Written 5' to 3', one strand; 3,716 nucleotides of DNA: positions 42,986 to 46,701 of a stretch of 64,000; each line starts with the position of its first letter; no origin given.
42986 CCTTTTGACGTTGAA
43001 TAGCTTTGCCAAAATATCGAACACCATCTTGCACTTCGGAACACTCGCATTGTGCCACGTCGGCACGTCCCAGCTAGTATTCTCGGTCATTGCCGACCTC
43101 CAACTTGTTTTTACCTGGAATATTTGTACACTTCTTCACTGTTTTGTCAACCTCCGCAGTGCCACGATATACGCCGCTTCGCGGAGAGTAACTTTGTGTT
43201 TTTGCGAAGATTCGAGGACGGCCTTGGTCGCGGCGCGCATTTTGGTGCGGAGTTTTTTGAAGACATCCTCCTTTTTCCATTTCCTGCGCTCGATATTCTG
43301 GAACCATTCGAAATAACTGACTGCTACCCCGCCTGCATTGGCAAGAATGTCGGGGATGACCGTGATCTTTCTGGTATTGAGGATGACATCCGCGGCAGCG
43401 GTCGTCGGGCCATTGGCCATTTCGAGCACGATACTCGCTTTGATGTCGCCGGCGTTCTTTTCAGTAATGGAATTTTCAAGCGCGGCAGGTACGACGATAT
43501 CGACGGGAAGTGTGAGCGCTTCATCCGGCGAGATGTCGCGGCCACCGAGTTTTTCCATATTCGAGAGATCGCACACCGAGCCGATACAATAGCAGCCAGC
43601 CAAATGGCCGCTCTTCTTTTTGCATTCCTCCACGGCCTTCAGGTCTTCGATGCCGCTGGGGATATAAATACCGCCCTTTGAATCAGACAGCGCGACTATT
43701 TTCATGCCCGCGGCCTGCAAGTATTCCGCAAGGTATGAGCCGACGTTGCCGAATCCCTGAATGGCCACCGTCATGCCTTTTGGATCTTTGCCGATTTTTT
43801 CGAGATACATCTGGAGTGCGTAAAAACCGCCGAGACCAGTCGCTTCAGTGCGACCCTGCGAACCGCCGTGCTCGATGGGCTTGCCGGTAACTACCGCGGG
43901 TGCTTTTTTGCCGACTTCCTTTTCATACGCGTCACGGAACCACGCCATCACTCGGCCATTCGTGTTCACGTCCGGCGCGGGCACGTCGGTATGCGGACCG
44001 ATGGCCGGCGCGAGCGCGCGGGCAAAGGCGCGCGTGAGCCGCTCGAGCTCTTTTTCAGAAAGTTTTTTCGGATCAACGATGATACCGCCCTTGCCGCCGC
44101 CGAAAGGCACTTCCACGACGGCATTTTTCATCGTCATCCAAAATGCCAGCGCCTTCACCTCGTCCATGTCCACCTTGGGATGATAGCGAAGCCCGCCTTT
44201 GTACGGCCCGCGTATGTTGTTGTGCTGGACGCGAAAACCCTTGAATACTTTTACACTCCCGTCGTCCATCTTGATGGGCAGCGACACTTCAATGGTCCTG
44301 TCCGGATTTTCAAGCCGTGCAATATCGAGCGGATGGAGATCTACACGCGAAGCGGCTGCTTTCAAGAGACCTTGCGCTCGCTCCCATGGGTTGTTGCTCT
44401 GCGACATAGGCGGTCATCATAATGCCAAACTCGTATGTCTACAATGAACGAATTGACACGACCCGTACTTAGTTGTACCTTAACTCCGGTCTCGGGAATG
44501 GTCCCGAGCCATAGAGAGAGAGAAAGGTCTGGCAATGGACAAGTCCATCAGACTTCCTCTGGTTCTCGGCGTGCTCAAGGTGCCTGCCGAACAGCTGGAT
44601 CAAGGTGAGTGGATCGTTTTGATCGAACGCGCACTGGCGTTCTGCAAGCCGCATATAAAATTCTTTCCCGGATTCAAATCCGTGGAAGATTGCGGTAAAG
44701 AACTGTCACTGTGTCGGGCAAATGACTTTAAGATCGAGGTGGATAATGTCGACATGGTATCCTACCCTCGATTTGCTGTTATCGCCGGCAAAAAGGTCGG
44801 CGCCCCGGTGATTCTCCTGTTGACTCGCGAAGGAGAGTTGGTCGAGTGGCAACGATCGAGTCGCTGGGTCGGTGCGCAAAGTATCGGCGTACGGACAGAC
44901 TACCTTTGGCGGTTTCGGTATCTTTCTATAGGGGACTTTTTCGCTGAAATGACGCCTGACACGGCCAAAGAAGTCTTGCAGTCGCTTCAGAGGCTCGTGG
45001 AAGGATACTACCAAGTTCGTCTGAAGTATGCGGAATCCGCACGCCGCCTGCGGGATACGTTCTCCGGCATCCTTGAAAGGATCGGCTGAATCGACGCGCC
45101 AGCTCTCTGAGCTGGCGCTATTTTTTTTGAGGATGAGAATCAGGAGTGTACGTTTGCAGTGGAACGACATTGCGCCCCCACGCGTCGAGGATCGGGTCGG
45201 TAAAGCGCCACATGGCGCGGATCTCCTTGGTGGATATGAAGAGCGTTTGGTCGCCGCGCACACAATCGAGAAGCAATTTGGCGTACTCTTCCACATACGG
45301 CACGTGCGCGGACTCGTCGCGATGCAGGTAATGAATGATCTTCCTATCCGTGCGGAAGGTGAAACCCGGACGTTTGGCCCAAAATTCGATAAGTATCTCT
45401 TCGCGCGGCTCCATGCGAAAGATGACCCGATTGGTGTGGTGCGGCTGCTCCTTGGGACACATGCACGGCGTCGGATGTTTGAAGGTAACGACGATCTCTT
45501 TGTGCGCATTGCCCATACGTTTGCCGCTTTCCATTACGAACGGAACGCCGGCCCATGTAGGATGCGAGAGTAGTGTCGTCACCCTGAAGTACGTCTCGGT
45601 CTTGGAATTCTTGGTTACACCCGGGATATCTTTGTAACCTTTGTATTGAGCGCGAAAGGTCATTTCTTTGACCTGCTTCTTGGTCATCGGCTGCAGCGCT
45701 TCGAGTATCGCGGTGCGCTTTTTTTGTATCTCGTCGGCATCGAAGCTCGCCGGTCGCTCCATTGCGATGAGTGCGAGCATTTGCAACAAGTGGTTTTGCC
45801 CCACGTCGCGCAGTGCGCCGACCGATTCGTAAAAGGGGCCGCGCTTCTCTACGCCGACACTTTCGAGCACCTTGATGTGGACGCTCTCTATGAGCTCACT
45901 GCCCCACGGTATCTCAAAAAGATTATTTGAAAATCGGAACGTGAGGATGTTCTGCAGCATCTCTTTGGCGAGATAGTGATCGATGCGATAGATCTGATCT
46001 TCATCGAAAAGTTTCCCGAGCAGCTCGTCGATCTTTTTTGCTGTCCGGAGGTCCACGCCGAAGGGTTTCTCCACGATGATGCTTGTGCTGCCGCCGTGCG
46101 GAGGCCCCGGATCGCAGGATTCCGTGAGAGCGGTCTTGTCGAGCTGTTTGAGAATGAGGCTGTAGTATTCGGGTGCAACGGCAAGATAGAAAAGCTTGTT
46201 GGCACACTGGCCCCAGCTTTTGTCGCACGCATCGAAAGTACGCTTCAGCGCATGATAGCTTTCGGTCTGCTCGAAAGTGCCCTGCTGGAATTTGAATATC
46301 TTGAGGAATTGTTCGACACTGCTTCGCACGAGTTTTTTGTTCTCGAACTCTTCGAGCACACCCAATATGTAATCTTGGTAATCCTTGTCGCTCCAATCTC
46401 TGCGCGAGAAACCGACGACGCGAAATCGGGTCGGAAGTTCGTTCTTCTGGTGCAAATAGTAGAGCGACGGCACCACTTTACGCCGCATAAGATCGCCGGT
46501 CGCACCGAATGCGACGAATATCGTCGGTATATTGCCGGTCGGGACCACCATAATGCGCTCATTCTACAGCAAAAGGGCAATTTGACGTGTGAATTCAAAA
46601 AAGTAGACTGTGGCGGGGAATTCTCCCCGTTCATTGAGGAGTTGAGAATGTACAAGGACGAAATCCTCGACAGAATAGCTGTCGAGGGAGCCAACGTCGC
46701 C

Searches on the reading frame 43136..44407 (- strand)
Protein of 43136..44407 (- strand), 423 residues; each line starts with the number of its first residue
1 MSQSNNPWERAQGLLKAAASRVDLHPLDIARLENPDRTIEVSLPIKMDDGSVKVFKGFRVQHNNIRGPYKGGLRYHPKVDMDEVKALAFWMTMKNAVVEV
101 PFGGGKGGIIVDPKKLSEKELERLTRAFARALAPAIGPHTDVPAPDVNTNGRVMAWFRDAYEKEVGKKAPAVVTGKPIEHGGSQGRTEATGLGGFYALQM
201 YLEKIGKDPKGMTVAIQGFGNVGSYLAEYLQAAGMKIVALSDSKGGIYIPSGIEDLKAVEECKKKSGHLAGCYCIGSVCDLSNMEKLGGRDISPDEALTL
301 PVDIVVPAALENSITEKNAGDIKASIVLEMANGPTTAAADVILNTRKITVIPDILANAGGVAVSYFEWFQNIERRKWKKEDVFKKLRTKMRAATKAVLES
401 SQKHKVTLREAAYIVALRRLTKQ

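Call 82: search_protein_families(library=pfam, proteins=[window:43136-44407:-], max_evalue=0.00001)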
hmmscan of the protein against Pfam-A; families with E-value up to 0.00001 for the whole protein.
window:43136-44407:- (423 aa): 3 families
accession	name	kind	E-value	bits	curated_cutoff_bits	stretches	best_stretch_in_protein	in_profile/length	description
PF00208.27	ELFV_dehydrog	-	1.5e-73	247.9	23.4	1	181-422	1-235/241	Glutamate/Leucine/Phenylalanine/Valine dehydrogenase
PF02812.23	ELFV_dehydrog_N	-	3.6e-59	198.6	25.3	1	35-163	1-129/129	Glu/Leu/Phe/Val dehydrogenase, dimerisation domain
PF02826.25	2-Hacid_dh_C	-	7.2e-06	25.9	25.1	0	203-243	28-68/178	D-isomer specific 2-hydroxyacid dehydrogenase, NAD binding domain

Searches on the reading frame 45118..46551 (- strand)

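Call 82: search_protein_families(library=pfam, proteins=[window:45118-46551:-], max_evalue=0.00001)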
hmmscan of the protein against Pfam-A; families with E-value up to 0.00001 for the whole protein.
window:45118-46551:- (477 aa): 2 families
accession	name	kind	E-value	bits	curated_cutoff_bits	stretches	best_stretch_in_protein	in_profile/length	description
PF02781.21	G6PD_C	-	3.9e-80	269.5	27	1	203-472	1-278/296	Glucose-6-phosphate dehydrogenase, C-terminal domain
PF00479.28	G6PD_N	-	1.7e-54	185.7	22.1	1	13-201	1-183/183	Glucose-6-phosphate dehydrogenase, NAD binding domain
